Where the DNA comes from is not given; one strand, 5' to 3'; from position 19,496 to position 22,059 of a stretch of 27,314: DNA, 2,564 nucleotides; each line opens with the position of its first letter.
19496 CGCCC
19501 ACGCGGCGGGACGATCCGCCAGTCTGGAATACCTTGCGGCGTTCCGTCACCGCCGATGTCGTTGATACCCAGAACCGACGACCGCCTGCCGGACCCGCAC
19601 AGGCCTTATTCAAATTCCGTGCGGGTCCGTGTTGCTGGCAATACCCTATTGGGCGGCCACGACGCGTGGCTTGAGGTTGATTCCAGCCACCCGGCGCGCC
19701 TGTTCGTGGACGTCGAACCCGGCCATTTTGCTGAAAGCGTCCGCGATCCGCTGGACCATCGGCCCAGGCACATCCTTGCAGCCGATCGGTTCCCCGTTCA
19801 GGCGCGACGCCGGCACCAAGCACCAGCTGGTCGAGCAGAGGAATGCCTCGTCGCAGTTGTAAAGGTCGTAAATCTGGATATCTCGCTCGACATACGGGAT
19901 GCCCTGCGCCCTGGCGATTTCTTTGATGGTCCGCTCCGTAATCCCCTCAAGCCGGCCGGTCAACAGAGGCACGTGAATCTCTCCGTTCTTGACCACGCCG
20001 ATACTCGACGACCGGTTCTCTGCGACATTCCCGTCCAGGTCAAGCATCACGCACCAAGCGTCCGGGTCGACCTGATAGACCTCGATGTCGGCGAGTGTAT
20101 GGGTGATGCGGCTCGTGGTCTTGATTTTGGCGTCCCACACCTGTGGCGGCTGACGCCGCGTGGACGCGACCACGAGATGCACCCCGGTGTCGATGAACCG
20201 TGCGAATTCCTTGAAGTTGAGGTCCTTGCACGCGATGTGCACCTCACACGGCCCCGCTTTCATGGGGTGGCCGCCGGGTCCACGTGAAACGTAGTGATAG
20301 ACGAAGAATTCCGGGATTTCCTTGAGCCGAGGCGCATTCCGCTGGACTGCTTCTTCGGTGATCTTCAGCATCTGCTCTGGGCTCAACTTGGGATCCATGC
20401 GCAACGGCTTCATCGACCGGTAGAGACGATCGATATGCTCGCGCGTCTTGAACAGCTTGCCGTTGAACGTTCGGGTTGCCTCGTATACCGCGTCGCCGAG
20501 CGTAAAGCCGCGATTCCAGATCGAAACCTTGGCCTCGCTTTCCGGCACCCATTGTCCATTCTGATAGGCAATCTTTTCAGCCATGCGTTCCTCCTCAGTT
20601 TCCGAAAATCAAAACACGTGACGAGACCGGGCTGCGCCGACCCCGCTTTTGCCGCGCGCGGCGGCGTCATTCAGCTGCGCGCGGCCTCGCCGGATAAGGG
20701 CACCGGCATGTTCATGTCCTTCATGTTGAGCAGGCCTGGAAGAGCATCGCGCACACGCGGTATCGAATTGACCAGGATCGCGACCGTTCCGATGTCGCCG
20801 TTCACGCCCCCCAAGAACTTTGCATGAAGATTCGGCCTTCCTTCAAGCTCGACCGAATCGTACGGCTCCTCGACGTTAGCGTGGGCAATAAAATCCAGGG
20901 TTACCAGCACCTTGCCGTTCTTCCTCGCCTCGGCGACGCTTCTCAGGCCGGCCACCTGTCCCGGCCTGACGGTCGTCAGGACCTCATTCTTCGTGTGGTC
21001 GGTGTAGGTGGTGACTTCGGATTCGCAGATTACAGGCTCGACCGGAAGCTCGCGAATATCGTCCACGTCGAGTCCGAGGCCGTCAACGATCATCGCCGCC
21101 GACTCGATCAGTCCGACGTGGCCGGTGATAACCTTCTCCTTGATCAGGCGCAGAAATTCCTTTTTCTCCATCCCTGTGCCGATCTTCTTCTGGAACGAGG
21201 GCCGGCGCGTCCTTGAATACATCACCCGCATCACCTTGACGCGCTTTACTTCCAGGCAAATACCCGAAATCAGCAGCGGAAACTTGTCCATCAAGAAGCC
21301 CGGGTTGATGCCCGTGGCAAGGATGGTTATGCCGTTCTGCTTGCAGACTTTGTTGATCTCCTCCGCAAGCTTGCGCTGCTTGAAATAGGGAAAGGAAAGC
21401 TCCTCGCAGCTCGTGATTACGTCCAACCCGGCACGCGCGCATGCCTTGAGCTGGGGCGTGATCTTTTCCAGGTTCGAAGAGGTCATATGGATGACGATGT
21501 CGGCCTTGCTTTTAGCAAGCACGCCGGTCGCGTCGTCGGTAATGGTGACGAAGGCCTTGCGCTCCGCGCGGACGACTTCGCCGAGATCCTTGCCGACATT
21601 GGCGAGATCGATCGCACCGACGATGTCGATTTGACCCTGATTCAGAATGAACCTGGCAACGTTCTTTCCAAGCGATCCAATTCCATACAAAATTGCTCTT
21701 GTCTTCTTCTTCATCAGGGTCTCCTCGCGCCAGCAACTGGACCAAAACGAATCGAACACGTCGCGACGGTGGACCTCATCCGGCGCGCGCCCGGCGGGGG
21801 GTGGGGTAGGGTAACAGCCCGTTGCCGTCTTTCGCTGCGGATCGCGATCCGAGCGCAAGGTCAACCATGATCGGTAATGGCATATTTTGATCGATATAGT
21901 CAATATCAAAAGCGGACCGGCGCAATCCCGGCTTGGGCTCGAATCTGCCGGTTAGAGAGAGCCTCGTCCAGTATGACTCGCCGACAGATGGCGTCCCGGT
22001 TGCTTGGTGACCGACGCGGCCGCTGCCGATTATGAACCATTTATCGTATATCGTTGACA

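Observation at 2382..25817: Non-canonical aminophosphonate catabolic island: PhnSTU + PhnY + PhnA, with a replacement front end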

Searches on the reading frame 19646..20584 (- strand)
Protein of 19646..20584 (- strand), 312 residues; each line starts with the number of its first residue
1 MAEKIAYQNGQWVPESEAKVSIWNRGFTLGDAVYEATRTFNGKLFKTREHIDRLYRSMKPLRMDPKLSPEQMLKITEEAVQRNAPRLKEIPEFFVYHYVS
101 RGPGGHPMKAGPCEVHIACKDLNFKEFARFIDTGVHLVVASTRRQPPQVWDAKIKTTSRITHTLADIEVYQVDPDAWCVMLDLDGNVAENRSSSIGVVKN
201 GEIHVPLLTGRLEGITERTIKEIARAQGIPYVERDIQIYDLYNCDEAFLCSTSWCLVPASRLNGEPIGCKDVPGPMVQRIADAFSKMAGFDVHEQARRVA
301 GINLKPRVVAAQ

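Call 4: search_protein_families(library=pfam, proteins=[window:19646-20584:-])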
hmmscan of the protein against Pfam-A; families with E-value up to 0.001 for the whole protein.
window:19646-20584:- (312 aa): 1 family
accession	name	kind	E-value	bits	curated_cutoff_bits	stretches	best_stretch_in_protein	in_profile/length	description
PF01063.24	Aminotran_4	-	1e-38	133.9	28.5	1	33-261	2-222/223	Amino-transferase class IV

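Call 7: search_protein_families(library=ncbifam, proteins=[window:19646-20584:-], max_evalue=0.00001)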
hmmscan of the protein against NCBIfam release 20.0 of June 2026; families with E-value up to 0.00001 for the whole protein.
window:19646-20584:- (312 aa): 17 families
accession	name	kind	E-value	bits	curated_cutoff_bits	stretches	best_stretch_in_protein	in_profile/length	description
NF006185.0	PRK08320.1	subfamily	2e-52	178.2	363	1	4-288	3-283/292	branched-chain amino acid aminotransferase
TIGR01122.1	ilvE_I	equivalog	3.6e-42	144.6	245.55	1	7-289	1-285/298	branched-chain-amino-acid transaminase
NF009126.0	PRK12479.1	equivalog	4.3e-41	141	518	1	2-288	2-284/299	branched-chain-amino-acid transaminase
NF005146.0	PRK06606.1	equivalog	5.3e-40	137.3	279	1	3-288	6-292/307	branched-chain amino acid transaminase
NF005209.0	PRK06680.1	subfamily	1.5e-37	129.1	320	1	3-288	2-281/286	D-amino-acid transaminase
TIGR01121.1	D_amino_aminoT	equivalog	3.8e-32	111.6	277.45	1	8-286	4-273/276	D-amino-acid transaminase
NF005726.0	PRK07544.1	equivalog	4.4e-32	111.4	396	1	7-263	14-267/295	branched-chain amino acid aminotransferase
NF005800.0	PRK07650.1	equivalog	1.3e-23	83.7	308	1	6-285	3-273/290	aminodeoxychorismate lyase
NF009896.0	PRK13356.1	equivalog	7.4e-21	74.5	262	1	4-266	8-265/287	branched-chain amino acid aminotransferase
TIGR03461.1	pabC_Proteo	equivalog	2.2e-17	63.1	176.85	1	16-262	6-245/262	aminodeoxychorismate lyase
NF004761.0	PRK06092.1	equivalog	5.3e-17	61.9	260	1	16-262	8-247/268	aminodeoxychorismate lyase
NF009066.0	PRK12400.1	equivalog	1e-14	54.7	538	1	19-286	22-280/290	D-amino-acid transaminase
NF005888.0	PRK07849.1-3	equivalog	5.2e-14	51.9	273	1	179-285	184-289/298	aminodeoxychorismate lyase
TIGR01123.1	ilvE_II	equivalog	1.1e-07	31.2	250.05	0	188-283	190-294/313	branched-chain-amino-acid transaminase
NF005886.0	PRK07849.1-1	equivalog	1.9e-07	30.7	253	1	27-267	35-272/291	aminodeoxychorismate lyase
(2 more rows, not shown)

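Call 42: search_solved_structures(query=window:19646-20584:-, max_evalue=1e-20)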
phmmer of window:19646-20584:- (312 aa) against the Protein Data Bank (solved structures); distinct sequences matched with E-value up to 1e-20: 37.
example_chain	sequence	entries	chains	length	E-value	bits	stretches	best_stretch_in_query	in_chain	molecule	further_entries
5mqz_A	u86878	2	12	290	6.2e-43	150.1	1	6-288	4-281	Putative branched-chain-amino-acid aminotransferase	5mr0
5cm0_A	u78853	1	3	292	4.1e-40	140.9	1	1-286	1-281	Branched-chain transaminase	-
5e25_A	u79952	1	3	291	1.1e-39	139.4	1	3-286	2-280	branched-chain aminotransferase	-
7p3t_A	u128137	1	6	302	3.3e-36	128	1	3-291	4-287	Branched-chain amino acid aminotransferase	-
9j32_A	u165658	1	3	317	3.9e-30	108.1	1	5-281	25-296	Aminotransferase, class 4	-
8isc_A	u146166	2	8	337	1.3e-29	106.4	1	4-285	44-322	Branched chain amino acid: 2-keto-4-methylthiobutyrate aminotransferase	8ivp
7z79_A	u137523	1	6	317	1.9e-29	105.8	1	5-281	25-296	Aminotransferase, class 4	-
3wwj_A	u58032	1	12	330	6.4e-29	104.1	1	5-282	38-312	(R)-amine transaminase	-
5fr9_A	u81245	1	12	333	6.6e-29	104.1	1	5-282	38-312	(R)-AMINE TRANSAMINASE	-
1wrv_A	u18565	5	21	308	2e-28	102.5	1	6-285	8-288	Branched-Chain Amino Acid Aminotransferase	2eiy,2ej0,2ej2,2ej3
3wwh_A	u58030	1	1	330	2.9e-28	102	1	5-282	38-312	(R)-amine transaminase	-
3wwi_A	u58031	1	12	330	7.2e-28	100.7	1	5-282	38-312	(R)-amine transaminase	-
9ivh_A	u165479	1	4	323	1.1e-27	100.1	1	4-285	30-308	Branched-chain amino acid transferase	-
9pxs_A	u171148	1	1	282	1.1e-27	100.1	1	5-287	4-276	D-alanine aminotransferase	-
8zxb_A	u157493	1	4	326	1.1e-27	100.1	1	4-285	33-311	Branched-chain amino acid aminotransferase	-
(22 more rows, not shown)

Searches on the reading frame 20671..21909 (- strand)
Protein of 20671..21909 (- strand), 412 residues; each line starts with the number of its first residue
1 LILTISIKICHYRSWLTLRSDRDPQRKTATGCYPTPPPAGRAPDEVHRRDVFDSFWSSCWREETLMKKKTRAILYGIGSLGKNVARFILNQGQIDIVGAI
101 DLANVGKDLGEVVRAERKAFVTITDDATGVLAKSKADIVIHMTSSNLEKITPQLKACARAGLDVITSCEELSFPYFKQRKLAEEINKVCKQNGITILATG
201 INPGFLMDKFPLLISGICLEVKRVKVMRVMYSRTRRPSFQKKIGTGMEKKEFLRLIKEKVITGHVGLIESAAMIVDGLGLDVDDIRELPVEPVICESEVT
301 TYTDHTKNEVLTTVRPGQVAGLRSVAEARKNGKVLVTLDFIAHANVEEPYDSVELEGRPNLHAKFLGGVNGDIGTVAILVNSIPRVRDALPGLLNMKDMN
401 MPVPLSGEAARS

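Call 5: search_protein_families(library=pfam, proteins=[window:20671-21909:-])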
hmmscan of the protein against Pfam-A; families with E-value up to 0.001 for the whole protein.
window:20671-21909:- (412 aa): 2 families
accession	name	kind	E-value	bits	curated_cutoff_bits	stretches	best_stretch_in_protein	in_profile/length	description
PF19328.4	DAP_DH_C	-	1.5e-34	119.8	23.3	1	205-409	1-200/206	2,4-diaminopentanoate dehydrogenase C-terminal domain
PF01113.26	DapB_N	-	6.9e-07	29.8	25.6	1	72-165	3-95/124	Dihydrodipicolinate reductase, N-terminus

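Call 7: search_protein_families(library=ncbifam, proteins=[window:20671-21909:-], max_evalue=0.00001)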
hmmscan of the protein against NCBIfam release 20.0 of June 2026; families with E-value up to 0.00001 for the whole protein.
window:20671-21909:- (412 aa): 2 families
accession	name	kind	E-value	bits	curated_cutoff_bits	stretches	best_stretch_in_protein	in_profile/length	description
NF040740.1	ornith_Ord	equivalog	1.4e-75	254.8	400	1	71-404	2-332/335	2,4-diaminopentanoate dehydrogenase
TIGR00036.1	dapB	equivalog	5.3e-06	26.2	122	1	77-166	10-101/270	4-hydroxy-tetrahydrodipicolinate reductase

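Call 41: search_solved_structures(query=window:20671-21909:-, max_evalue=0.001)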
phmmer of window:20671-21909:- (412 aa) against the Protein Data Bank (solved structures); distinct sequences matched with E-value up to 0.001: 7.
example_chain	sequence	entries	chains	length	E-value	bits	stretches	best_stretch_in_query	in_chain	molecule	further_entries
7xdu_A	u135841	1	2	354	2.3e-58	201.6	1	70-409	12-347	4-hydroxy-tetrahydrodipicolinate reductase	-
6g1h_A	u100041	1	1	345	5.3e-47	164.2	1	73-406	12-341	Dihydrodipicolinate reductase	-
6g1m_A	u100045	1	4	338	6.5e-47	163.9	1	74-406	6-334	Dihydrodipicolinate reductase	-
6iaq_A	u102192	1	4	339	7.8e-22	81.3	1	70-396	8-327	Dihydrodipicolinate reductase N-terminus domain-containing protein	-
7qzl_D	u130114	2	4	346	2e-14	56.9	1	67-393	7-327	Amine Dehydrogenase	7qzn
7r09_A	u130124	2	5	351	2.1e-14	56.8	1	70-208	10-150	Amine Dehydrogenase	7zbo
6iau_A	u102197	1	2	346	2.5e-14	56.6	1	67-393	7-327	Amine Dehydrogenase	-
